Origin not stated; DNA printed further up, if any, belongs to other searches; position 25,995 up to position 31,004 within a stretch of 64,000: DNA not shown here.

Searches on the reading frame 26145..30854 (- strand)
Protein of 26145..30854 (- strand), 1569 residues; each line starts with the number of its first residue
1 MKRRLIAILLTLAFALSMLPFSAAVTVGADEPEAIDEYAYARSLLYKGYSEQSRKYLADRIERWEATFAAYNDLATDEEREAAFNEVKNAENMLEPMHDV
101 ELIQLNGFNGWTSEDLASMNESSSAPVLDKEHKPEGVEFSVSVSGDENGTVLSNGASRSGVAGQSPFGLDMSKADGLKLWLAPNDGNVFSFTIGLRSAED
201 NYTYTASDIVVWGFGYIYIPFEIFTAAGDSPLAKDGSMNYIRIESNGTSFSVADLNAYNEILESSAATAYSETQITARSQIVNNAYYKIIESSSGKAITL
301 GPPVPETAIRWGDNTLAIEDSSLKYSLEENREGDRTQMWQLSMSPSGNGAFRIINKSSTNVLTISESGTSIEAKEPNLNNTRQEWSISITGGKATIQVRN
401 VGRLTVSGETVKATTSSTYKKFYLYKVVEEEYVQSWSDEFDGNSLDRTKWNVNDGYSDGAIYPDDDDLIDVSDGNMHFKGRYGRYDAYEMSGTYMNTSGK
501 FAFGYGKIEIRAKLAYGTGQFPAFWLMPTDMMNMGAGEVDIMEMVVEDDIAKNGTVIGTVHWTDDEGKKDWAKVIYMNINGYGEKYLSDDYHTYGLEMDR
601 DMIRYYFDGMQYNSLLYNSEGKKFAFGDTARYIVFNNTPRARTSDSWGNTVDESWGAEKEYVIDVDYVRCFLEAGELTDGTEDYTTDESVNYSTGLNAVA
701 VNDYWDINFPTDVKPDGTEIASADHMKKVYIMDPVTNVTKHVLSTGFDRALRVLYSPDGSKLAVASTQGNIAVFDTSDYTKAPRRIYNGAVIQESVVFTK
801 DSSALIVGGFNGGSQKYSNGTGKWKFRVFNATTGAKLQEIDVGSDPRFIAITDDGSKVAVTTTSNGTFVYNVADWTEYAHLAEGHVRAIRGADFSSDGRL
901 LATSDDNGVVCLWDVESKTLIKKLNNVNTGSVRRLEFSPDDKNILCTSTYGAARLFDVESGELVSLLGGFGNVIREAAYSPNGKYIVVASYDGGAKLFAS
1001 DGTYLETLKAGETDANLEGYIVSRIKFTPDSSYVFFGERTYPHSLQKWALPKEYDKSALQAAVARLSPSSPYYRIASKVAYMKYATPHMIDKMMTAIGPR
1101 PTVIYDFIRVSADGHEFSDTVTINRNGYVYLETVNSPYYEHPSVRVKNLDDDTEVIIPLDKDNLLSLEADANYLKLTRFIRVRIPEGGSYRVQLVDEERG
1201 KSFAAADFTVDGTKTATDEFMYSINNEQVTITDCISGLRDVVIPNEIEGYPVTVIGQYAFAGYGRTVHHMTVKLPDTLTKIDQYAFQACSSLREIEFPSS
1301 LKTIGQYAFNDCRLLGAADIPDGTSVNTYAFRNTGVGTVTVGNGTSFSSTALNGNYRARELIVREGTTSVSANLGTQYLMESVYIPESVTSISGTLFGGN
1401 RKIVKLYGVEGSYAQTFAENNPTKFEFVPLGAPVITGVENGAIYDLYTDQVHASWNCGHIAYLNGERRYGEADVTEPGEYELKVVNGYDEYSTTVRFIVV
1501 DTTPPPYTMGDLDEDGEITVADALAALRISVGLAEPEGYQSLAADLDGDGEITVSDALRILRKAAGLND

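Call 13: search_protein_families(library=pfam, proteins=[window:26145-30854:-], max_evalue=0.01)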
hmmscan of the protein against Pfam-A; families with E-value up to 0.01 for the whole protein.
window:26145-30854:- (1569 aa): 37 families (the best 25 are shown)
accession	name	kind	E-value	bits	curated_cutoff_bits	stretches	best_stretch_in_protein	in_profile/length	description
PF25174.1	Beta-prop_THOC3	-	5.8e-44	150.6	305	3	827-992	72-234/272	THOC3 beta-propeller domain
PF23414.1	Beta-prop_EML_2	-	3.7e-23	82.7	90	3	902-1036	14-141/266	Echinoderm microtubule-associated protein second beta-propeller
PF13306.12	LRR_5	-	9.4e-20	71.2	27.7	1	1251-1353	21-121/127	BspA type Leucine rich repeat region (6 copies)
PF24817.1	WD40_WDHD1_1st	-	4.2e-18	66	109.9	2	853-951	189-287/291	WDHD1 first WD40 domain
PF25173.1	Beta-prop_WDR3_1st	-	4e-17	62.9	154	1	830-998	15-182/184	WDR3 first beta-propeller domain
PF00400.38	WD40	-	4.9e-16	58.9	27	1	883-914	8-39/39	WD domain, G-beta repeat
PF24814.1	WD40_Prp19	-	2.2e-15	56.9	320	1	831-992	120-281/281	Prp19 WD40 domain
PF24807.1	WD40_CDC20-Fz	-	3.7e-15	56.4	200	1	818-964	67-215/292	CDC20/Fizzy WD40 domain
PF25175.1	Beta-prop_WDR5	-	9.5e-14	51.8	250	1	880-1048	46-206/296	WDR5 beta-propeller domain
PF12894.13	ANAPC4_WD40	-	1.7e-12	47.8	22.9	0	849-925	10-77/91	Anaphase-promoting complex subunit 4 WD40 domain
PF00722.28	Glyco_hydro_16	-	2.2e-11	43.9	22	1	488-641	27-160/175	Glycosyl hydrolases family 16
PF24796.1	WDR55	-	2.4e-11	43.7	200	1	847-999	57-207/296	WDR55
PF24797.1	Beta-prop_WDR35_TULP_N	-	1e-09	38.4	80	1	882-1025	67-210/332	WDR35/TULP4 N-terminal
PF25168.1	Beta-prop_WDR36-Utp21_2nd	-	1.3e-09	38.2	84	1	823-947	178-298/335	WDR36/Utp21 second beta-propeller domain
PF24805.1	EIF3I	-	1.6e-09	37.8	200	2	813-961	63-220/324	EIF3I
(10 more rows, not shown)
